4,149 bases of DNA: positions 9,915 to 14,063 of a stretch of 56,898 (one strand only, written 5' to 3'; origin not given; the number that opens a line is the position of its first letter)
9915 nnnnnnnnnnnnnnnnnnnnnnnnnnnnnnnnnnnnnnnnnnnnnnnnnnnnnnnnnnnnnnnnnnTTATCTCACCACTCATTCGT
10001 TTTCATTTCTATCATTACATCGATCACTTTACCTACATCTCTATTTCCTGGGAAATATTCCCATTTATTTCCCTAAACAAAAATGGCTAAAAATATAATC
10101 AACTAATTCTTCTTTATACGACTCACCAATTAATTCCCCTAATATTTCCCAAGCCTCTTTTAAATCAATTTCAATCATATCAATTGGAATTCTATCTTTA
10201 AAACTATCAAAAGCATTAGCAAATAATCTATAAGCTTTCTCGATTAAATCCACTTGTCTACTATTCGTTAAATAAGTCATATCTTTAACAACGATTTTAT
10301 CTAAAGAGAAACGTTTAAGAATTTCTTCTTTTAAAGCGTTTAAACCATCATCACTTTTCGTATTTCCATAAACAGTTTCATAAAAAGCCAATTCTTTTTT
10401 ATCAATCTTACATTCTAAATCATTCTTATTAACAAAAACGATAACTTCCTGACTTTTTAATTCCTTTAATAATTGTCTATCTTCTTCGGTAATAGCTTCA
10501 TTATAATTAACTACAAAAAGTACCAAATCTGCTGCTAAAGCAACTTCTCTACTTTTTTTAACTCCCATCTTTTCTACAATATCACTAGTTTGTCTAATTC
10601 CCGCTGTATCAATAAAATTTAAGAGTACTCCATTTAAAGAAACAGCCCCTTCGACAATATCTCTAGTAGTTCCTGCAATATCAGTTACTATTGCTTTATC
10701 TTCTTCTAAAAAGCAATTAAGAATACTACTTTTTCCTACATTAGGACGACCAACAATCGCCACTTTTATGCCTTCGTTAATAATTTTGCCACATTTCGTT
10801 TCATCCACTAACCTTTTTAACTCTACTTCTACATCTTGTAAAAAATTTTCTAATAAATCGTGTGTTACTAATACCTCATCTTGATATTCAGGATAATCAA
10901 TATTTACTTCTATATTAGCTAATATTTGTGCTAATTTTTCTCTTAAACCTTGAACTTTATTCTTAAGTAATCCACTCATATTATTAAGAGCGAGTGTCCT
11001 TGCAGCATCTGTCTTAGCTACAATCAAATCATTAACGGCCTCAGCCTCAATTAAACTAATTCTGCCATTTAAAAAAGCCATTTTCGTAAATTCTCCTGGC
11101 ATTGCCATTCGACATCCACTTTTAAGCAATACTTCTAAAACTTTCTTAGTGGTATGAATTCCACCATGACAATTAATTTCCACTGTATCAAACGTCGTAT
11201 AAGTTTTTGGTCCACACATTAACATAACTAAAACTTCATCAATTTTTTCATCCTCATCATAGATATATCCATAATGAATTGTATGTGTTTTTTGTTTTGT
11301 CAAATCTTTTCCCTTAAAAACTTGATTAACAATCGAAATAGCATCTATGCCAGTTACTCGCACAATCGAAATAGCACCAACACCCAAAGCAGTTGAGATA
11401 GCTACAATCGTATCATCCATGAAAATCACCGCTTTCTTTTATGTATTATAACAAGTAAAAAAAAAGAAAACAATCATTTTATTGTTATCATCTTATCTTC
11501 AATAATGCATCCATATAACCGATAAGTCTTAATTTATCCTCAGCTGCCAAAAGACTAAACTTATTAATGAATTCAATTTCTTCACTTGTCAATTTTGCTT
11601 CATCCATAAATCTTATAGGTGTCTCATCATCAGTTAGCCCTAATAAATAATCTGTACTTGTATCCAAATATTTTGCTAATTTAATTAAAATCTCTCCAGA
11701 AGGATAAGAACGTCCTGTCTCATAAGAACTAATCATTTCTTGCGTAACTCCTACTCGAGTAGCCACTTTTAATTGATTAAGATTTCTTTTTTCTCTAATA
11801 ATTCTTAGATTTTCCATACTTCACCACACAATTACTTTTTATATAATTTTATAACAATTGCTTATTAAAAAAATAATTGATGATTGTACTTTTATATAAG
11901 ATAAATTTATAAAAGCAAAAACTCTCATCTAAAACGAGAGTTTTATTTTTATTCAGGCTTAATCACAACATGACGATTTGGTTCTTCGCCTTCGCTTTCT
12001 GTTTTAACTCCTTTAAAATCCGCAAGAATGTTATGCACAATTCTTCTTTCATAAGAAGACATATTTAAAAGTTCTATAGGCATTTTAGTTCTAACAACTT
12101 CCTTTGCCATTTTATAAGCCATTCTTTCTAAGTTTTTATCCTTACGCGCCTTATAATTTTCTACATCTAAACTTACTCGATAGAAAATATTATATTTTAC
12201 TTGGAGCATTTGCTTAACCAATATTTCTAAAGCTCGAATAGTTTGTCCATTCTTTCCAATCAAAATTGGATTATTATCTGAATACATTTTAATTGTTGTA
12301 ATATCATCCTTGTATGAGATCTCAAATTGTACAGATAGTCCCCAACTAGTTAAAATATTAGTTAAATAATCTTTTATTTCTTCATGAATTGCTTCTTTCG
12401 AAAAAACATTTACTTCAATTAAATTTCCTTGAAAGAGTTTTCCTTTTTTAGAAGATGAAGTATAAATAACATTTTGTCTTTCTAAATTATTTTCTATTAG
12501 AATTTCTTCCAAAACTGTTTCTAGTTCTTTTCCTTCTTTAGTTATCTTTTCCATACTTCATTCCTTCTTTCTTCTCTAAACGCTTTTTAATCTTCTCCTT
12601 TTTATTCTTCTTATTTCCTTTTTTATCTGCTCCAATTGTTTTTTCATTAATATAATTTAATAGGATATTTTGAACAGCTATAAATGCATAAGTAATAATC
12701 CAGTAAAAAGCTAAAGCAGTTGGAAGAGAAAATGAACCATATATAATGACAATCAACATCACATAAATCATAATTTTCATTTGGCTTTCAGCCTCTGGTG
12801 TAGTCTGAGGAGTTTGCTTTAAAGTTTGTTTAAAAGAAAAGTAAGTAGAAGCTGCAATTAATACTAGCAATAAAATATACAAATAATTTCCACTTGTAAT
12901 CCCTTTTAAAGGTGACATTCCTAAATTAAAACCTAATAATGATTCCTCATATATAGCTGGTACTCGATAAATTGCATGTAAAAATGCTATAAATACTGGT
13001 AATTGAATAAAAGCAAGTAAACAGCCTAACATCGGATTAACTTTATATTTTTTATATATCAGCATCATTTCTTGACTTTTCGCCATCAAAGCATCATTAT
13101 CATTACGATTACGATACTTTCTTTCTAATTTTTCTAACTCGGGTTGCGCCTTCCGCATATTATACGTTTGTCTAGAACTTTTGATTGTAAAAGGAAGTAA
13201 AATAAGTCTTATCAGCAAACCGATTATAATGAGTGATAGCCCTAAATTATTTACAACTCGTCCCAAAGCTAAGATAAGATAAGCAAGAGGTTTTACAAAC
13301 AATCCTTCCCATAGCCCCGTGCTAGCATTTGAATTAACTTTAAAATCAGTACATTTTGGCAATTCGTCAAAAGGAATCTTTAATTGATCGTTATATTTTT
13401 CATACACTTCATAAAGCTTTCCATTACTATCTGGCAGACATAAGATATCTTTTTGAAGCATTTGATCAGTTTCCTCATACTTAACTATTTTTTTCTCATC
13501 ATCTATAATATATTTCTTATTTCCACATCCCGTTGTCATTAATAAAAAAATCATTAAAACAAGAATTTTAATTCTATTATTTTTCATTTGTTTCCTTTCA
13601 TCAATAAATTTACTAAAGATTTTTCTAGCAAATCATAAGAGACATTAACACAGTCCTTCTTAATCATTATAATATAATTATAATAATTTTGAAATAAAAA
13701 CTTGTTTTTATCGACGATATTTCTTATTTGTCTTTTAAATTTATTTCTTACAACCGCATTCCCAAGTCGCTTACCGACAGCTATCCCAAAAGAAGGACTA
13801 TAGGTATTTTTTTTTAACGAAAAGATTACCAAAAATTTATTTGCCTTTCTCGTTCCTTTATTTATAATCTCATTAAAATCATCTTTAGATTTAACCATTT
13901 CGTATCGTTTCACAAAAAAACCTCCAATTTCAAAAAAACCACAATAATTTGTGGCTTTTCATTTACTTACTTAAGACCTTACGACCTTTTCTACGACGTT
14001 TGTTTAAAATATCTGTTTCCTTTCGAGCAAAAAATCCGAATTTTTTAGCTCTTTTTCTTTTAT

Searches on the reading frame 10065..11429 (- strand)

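Call 7: search_protein_families(library=pfam, proteins=[window:10065-11429:-])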
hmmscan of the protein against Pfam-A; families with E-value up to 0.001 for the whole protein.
window:10065-11429:- (454 aa): 8 families
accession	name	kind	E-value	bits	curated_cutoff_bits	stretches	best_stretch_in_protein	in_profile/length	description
PF12631.12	MnmE_helical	-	6.8e-51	173.8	40.1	1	126-451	1-211/211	MnmE helical domain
PF10396.14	TrmE_N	-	2e-39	134.9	29.8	1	7-123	1-117/117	GTP-binding protein TrmE N-terminus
PF01926.29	MMR_HSR1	-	2.4e-26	92.5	21.9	1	222-335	1-113/113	50S ribosome-binding GTPase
PF02421.24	FeoB_N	-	5.6e-08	32.9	27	1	222-338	2-117/156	Ferrous iron transport protein B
PF00350.29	Dynamin_N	-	4.7e-07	30.4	27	0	267-328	100-159/168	Dynamin family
PF04548.22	AIG1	-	6e-07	29.4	27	1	223-326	3-109/212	AIG1 family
PF00009.33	GTP_EFTU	-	7.6e-05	22.8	26.5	0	253-344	54-136/188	Elongation factor Tu GTP binding domain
PF00071.28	Ras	-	0.00084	19.4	21.6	0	222-340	1-118/162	Ras family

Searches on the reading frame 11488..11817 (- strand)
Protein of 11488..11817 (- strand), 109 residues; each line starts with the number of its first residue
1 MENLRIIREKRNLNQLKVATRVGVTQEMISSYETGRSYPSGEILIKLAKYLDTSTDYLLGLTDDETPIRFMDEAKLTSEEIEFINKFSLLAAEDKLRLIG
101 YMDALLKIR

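Call 8: search_protein_families(library=pfam, proteins=[window:11488-11817:-])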
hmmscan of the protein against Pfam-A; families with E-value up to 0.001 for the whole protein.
window:11488-11817:- (109 aa): 6 families
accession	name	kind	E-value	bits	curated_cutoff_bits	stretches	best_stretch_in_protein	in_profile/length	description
PF01381.28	HTH_3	-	1e-16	61.1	23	1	4-58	1-55/55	Helix-turn-helix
PF12844.13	HTH_19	-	5e-12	46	30.2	1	2-61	2-61/64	Helix-turn-helix domain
PF13560.12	HTH_31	-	8.2e-09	36.1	27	1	4-56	6-59/64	Helix-turn-helix domain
PF22495.2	HTH_92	-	3.7e-05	23.4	27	1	6-40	2-36/45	RsaL-like HTH domain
PF13443.12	HTH_26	-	0.00014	22.5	22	1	3-63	1-62/63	Cro/C1-type HTH DNA-binding domain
PF15731.11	MqsA_antitoxin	-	0.001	19.7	30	0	4-58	74-127/131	Antitoxin component of bacterial toxin-antitoxin system, MqsA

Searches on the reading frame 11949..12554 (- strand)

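Call 8: search_protein_families(library=pfam, proteins=[window:11949-12554:-])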
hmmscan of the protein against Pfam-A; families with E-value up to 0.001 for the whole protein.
window:11949-12554:- (201 aa): 3 families
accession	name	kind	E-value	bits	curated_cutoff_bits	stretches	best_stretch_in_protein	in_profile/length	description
PF01424.28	R3H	-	1.7e-21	76.4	26.8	1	141-200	2-60/60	R3H domain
PF13083.13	KH_KhpA-B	-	1.5e-08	34.9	32.1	1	58-119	2-64/73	KhpA/KhpB, KH domain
PF07650.23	KH_2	-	7.2e-06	26.2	22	1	59-129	1-68/78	KH domain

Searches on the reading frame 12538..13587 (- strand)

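Call 8: search_protein_families(library=pfam, proteins=[window:12538-13587:-])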
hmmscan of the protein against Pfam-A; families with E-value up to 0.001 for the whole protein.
window:12538-13587:- (349 aa): 1 family
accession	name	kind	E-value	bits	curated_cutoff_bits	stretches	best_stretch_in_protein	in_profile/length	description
PF02096.25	60KD_IMP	-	4.6e-36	124.7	35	1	116-311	2-162/163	60Kd inner membrane protein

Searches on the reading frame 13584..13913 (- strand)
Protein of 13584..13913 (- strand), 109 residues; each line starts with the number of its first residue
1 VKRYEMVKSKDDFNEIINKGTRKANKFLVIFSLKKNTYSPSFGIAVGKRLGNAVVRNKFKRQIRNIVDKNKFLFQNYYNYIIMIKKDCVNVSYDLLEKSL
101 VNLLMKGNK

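Call 8: search_protein_families(library=pfam, proteins=[window:13584-13913:-])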
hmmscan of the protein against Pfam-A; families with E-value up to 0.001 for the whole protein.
window:13584-13913:- (109 aa): 1 family
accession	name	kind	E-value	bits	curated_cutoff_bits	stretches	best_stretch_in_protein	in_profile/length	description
PF00825.24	Ribonuclease_P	-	1.7e-24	86.4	22.3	1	1-105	1-106/109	Ribonuclease P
